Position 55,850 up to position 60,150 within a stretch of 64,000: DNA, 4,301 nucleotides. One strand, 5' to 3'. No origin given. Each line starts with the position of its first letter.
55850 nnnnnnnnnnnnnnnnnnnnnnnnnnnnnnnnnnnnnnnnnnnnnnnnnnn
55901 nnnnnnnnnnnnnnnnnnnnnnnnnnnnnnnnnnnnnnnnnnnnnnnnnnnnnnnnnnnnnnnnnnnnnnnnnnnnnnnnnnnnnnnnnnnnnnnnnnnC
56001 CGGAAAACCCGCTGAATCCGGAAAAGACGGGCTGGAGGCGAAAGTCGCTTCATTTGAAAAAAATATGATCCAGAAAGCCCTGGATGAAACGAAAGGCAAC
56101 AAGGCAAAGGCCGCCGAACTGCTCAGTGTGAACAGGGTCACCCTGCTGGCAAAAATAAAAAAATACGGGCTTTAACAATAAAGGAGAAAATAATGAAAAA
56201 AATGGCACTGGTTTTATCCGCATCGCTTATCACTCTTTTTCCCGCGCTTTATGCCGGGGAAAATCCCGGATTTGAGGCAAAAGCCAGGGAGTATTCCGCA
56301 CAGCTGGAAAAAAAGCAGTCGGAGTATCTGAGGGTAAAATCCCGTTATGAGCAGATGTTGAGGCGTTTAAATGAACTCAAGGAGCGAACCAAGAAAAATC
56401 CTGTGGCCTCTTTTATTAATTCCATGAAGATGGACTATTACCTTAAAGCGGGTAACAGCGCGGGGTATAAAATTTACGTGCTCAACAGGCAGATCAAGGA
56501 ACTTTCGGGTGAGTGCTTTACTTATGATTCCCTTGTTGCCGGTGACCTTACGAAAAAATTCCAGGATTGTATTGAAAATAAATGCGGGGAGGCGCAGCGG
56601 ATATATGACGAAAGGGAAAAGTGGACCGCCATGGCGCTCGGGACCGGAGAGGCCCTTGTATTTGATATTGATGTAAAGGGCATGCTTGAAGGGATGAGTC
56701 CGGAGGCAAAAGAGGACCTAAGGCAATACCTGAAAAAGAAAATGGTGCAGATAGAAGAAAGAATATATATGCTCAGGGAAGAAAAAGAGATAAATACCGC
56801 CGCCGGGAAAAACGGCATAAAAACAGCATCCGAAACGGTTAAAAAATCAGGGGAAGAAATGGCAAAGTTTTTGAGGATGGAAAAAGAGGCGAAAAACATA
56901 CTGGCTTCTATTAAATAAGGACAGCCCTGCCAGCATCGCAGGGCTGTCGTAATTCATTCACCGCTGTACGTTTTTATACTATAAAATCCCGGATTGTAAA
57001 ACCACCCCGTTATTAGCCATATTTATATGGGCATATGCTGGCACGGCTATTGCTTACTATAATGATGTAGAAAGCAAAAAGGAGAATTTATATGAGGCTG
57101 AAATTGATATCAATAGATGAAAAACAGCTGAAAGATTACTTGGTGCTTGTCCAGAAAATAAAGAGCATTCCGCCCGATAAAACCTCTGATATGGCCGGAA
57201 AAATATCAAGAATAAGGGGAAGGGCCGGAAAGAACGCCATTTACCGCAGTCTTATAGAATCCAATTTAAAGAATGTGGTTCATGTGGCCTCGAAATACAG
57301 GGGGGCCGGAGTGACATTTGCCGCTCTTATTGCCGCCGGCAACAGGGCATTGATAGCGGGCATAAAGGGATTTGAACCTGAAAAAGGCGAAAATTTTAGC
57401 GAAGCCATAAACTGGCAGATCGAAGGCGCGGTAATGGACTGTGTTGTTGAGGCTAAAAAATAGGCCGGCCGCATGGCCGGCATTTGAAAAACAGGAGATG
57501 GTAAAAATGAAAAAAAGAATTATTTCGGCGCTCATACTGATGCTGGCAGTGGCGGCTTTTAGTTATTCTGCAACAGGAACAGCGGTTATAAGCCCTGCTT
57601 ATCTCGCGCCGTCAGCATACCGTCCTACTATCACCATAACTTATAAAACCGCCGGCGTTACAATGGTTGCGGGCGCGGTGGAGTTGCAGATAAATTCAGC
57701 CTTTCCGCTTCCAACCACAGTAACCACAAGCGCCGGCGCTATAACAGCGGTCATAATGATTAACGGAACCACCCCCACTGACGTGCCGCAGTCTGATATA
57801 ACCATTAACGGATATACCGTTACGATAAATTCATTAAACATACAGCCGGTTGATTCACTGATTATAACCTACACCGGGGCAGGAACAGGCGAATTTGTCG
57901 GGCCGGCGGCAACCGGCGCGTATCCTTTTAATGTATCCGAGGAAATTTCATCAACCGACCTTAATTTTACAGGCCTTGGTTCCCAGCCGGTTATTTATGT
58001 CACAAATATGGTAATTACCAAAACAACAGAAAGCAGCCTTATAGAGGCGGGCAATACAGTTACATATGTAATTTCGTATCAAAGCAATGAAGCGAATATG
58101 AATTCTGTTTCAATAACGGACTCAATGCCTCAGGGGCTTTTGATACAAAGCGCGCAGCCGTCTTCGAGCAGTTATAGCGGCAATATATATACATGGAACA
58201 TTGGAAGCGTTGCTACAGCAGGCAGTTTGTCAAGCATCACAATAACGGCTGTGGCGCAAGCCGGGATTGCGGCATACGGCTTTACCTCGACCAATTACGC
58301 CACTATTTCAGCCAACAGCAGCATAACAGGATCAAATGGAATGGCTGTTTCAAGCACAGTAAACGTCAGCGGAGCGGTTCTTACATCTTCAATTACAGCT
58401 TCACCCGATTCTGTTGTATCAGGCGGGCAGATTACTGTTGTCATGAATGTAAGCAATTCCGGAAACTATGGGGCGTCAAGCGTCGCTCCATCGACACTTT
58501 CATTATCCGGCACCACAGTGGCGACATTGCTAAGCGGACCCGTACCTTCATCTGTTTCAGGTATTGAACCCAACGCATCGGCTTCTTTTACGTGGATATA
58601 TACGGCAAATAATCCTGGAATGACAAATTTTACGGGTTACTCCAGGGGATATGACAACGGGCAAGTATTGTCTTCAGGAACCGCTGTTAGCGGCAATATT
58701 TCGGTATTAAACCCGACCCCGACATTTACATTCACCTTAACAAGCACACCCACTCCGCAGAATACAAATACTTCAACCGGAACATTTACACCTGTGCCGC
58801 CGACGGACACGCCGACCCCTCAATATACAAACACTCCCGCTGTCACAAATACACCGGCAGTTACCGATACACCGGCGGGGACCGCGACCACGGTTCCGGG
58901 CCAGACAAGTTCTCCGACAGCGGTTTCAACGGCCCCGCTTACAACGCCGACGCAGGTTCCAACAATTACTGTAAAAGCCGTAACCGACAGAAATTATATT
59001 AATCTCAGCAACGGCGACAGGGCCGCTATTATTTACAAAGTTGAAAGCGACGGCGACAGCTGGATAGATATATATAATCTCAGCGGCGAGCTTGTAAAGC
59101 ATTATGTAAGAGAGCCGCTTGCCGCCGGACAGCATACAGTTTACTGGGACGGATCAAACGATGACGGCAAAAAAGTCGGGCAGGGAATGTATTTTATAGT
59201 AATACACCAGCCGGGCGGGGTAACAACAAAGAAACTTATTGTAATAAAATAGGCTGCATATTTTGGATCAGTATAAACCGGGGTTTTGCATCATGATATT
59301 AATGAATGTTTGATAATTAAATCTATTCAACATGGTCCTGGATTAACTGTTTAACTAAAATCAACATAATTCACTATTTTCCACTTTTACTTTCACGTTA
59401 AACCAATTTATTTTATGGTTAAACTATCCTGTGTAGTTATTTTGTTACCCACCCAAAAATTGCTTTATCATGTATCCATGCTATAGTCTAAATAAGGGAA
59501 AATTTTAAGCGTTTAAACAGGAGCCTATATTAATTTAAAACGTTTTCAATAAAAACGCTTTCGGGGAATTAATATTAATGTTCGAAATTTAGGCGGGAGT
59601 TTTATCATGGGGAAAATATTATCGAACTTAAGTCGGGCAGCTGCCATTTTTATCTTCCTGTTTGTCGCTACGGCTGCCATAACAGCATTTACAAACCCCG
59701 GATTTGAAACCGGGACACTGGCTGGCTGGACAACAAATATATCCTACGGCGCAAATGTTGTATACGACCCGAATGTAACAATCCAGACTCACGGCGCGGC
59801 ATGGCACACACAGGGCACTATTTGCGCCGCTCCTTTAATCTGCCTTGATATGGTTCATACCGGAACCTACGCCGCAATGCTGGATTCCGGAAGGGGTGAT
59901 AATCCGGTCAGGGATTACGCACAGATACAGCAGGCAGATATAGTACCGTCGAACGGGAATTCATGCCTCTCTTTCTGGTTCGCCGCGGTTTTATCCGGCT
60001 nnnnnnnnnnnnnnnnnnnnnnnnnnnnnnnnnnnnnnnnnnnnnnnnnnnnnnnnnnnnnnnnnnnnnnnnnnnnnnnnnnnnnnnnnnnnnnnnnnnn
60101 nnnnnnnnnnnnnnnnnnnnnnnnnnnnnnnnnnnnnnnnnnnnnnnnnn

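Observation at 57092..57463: Stand-alone sigma-70 region 1.2-2.2 domain protein: candidate sigma mimic or RNAP-binding regulator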

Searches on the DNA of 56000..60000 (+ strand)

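Call 75: search_rna_families(source=window, start=56000, end=60000, threshold=evalue, max_evalue=1)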
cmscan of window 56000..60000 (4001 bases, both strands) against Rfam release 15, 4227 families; matches with E-value up to 1: 1.
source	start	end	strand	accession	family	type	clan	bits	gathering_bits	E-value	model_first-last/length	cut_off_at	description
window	57445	57545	+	RF01420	snoR113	Gene; snRNA; snoRNA; CD-box;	-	20.2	47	0.69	1-103/103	no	Small nucleolar RNA snoR113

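Call 76: search_rna_families(source=L001, start=9900, end=10500, threshold=gathering)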
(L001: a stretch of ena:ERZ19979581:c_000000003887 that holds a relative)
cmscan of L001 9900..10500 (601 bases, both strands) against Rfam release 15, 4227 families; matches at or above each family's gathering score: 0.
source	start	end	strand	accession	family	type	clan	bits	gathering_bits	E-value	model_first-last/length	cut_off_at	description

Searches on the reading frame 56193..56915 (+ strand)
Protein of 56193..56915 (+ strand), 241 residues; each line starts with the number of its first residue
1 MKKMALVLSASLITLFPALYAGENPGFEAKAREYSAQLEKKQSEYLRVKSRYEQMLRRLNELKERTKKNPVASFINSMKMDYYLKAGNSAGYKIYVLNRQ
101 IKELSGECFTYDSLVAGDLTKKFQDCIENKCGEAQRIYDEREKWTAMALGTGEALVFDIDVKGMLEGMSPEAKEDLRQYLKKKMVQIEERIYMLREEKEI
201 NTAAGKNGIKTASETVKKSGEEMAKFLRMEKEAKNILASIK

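Call 3: search_protein_families(library=pfam, proteins=[window:56193-56915:+], max_evalue=1)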
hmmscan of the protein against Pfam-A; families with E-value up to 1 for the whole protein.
window:56193-56915:+ (241 aa): 2 families
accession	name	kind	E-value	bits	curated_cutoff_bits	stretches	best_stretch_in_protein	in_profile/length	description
PF25764.1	KIF21A_4th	-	0.047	13.8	33.1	1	167-234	46-114/183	KIF21A-like domain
PF24211.1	DUF7432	-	0.83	10.4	27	0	29-85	68-116/120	Family of unknown function (DUF7432)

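Call 4: search_protein_families(library=ncbifam, proteins=[window:56193-56915:+], max_evalue=1)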
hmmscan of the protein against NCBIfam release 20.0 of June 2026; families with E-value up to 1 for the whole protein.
window:56193-56915:+ (241 aa): 1 family
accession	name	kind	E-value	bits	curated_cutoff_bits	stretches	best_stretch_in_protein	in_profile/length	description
NF008860.0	PRK11893.2-2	equivalog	0.072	12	761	1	64-138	96-168/583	methionine--tRNA ligase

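Call 81: search_protein_families(library=phrogs, proteins=[window:56193-56915:+], max_evalue=0.01)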
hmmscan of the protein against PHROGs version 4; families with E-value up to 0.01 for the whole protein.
window:56193-56915:+ (241 aa): 0 families

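Call 82: search_protein_families(library=padloc, proteins=[window:56193-56915:+], max_evalue=0.01)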
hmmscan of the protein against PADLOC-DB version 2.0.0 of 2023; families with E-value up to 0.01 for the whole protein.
window:56193-56915:+ (241 aa): 0 families
